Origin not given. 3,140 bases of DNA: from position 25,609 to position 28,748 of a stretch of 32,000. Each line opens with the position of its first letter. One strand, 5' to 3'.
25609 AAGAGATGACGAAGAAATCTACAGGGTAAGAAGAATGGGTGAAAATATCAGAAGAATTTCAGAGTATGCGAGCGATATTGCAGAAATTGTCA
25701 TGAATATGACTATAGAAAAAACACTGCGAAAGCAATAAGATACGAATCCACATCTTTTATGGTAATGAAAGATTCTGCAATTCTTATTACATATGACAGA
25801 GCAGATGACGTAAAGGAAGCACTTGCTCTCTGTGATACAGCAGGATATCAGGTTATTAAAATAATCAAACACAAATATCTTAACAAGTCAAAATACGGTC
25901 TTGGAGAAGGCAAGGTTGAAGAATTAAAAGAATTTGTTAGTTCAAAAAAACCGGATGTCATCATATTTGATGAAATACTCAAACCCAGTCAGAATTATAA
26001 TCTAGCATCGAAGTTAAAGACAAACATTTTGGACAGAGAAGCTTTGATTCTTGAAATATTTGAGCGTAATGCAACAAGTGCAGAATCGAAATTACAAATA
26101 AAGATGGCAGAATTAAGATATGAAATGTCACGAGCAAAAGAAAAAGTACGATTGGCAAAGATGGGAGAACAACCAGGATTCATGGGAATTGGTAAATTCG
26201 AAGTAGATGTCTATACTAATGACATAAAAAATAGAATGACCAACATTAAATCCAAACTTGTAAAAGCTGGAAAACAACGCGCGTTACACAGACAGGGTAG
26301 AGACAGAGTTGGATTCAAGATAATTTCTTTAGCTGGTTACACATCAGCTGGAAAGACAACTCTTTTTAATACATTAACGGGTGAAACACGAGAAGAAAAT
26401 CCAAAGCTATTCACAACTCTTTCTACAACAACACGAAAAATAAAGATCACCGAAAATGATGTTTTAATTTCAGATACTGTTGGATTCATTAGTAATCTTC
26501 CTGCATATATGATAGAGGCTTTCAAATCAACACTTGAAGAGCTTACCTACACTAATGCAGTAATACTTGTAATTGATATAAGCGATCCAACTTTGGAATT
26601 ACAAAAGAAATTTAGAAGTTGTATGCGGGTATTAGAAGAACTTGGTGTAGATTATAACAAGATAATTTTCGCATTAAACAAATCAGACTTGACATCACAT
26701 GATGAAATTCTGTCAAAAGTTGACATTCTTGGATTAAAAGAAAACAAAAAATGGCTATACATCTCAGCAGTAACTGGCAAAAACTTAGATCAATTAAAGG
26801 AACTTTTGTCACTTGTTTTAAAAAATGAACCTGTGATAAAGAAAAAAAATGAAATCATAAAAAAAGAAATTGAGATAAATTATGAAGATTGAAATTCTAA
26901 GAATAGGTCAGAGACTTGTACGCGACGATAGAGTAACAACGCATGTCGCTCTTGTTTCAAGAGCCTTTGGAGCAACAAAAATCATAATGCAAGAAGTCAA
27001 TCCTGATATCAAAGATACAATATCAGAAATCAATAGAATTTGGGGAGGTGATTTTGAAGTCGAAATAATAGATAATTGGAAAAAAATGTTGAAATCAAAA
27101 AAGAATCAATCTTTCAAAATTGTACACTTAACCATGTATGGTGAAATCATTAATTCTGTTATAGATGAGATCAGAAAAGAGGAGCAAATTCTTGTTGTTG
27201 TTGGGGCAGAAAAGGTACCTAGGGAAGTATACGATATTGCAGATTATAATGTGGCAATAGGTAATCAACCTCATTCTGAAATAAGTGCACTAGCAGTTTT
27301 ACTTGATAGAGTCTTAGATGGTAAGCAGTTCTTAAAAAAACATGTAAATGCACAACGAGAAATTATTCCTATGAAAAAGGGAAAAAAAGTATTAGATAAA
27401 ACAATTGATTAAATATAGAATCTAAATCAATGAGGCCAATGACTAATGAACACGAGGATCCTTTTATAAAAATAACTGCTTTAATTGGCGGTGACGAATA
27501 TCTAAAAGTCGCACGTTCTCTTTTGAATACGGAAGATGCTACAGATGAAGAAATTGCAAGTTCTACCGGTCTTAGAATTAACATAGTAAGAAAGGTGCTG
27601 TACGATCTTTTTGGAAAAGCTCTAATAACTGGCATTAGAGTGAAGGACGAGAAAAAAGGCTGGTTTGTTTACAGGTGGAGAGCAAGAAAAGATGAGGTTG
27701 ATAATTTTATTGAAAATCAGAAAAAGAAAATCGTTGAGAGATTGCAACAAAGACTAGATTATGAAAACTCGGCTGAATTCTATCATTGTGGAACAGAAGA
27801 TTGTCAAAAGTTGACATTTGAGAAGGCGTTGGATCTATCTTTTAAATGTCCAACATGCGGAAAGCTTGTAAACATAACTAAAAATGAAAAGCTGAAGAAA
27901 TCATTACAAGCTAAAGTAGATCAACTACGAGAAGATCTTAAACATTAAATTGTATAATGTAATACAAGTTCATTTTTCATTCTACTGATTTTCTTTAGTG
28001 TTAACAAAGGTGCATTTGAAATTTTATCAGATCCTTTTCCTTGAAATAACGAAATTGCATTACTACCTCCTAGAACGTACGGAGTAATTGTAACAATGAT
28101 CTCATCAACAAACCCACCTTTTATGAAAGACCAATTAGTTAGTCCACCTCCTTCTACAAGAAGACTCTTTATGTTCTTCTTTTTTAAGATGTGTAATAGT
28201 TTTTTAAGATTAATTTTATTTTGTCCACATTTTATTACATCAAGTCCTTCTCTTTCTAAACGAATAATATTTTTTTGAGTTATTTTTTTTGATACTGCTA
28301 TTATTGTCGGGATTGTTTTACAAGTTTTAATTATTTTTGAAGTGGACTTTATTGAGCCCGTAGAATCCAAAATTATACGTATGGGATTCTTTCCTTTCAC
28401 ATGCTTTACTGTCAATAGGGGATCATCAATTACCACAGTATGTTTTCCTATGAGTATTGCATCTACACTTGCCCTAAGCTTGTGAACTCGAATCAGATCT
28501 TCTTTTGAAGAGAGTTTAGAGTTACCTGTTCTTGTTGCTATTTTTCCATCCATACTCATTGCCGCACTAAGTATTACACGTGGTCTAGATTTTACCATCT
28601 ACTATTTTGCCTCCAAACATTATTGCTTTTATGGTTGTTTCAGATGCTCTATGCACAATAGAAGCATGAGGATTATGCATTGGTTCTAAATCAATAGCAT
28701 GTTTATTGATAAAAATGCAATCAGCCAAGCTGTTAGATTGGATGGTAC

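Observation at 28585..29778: Deaminase-type amidohydrolase translationally coupled between arfA and arfC: candidate for the unassigned deaminase step (or an ArfB substitute) of archaeal riboflavin biosynthesis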

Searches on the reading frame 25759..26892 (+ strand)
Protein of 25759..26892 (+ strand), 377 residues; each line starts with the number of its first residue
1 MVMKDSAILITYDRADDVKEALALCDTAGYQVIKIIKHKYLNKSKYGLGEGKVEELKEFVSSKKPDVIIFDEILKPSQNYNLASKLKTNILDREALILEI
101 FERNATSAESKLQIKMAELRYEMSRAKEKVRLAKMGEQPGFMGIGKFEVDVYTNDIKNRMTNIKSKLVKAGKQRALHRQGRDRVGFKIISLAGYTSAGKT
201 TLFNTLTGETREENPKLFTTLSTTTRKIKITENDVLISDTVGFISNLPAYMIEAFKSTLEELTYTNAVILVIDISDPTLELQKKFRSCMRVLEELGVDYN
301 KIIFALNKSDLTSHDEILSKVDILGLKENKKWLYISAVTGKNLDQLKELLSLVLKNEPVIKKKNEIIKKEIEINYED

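Call 24: search_protein_families(library=pfam, proteins=[window:25759-26892:+], max_evalue=0.001)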
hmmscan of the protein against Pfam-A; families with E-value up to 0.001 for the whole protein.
window:25759-26892:+ (377 aa): 8 families
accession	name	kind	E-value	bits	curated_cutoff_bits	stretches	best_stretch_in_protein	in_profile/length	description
PF13167.11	GTP-bdg_N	-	8.2e-22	78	25.4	1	17-101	3-88/89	GTP-binding GTPase N-terminal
PF01926.29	MMR_HSR1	-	5.9e-16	59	21.9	1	189-308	2-113/113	50S ribosome-binding GTPase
PF16360.10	GTP-bdg_M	-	1.6e-15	57.8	29.5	1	105-181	2-79/79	GTP-binding GTPase Middle Region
PF02421.24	FeoB_N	-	2.2e-07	30.9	27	1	189-348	3-154/156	Ferrous iron transport protein B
PF00009.33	GTP_EFTU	-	4.9e-06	26.7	26.5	1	261-352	89-184/188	Elongation factor Tu GTP binding domain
PF03193.22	RsgA_GTPase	-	8.9e-06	26.1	30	0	154-243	73-168/174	RsgA GTPase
PF16897.10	MMR_HSR1_Xtn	-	0.00021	21.7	35.2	1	296-348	52-98/106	C-terminal region of MMR_HSR1 domain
PF00025.27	Arf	-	0.00027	20.9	22.3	1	186-350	15-170/174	ADP-ribosylation factor family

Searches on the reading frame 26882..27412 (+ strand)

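Call 24: search_protein_families(library=pfam, proteins=[window:26882-27412:+], max_evalue=0.001)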
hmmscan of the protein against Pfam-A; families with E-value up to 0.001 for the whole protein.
window:26882-27412:+ (176 aa): 2 families
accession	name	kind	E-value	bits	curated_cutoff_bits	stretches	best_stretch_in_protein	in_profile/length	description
PF01994.21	Trm56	-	3.2e-49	166.2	25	1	54-170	1-118/119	tRNA ribose 2'-O-methyltransferase, aTrm56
PF00588.24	SpoU_methylase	-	8.5e-05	23.1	29.7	1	26-129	22-125/142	SpoU rRNA Methylase family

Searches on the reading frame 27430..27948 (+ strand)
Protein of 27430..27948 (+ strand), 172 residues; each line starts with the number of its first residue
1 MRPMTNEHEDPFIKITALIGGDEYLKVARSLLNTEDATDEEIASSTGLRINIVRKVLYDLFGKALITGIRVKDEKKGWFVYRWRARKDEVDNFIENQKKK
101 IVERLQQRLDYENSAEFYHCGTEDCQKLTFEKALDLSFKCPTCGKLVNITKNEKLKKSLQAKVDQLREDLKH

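Call 24: search_protein_families(library=pfam, proteins=[window:27430-27948:+], max_evalue=0.001)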
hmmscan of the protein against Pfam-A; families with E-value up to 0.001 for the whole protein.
window:27430-27948:+ (172 aa): 1 family
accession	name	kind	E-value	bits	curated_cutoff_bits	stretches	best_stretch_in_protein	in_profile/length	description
PF02002.24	TFIIE_alpha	-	6.8e-17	61.7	22.9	1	20-113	11-104/105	TFIIE alpha subunit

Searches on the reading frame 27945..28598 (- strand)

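Call 3: search_protein_families(library=pfam, proteins=[window:27945-28598:-], max_evalue=0.01)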
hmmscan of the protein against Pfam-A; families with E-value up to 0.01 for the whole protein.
window:27945-28598:- (217 aa): 1 family
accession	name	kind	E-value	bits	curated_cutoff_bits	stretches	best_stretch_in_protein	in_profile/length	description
PF01872.23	RibD_C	-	2.5e-50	171.5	24.1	1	6-213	1-197/197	RibD C-terminal domain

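Call 4: search_protein_families(library=ncbifam, proteins=[window:27945-28598:-], max_evalue=0.01)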
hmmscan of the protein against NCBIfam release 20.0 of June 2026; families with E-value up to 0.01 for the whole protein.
window:27945-28598:- (217 aa): 7 families
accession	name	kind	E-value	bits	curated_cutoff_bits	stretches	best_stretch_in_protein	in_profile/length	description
TIGR00227.1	ribD_Cterm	domain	1.1e-60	204.9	150.15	1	5-216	2-215/216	riboflavin-specific deaminase C-terminal domain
TIGR01508.1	rib_reduct_arch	equivalog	4.2e-59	199.3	186.45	1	6-216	1-209/210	2,5-diamino-6-(ribosylamino)-4(3H)-pyrimidinone 5'-phosphate reductase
TIGR00326.1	eubact_ribD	equivalog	2.6e-36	125.5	156.35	1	4-209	139-338/343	bifunctional diaminohydroxyphosphoribosylaminopyrimidine deaminase/5-amino-6-(5-phosphoribosylamino)uracil reductase RibD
NF008052.0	PRK10786.1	equivalog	4.6e-24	84.8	500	1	6-215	147-364/367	bifunctional diaminohydroxyphosphoribosylaminopyrimidine deaminase/5-amino-6-(5-phosphoribosylamino)uracil reductase RibD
NF010664.0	PRK14059.1-2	equivalog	2.7e-11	43.6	226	1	14-181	45-223/257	pyrimidine reductase family protein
NF010663.0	PRK14059.1-1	equivalog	1.6e-09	37.5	184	1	13-211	35-244/253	pyrimidine reductase family protein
NF010665.0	PRK14059.1-4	equivalog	4.1e-08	32.8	274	1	15-180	50-226/260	pyrimidine reductase family protein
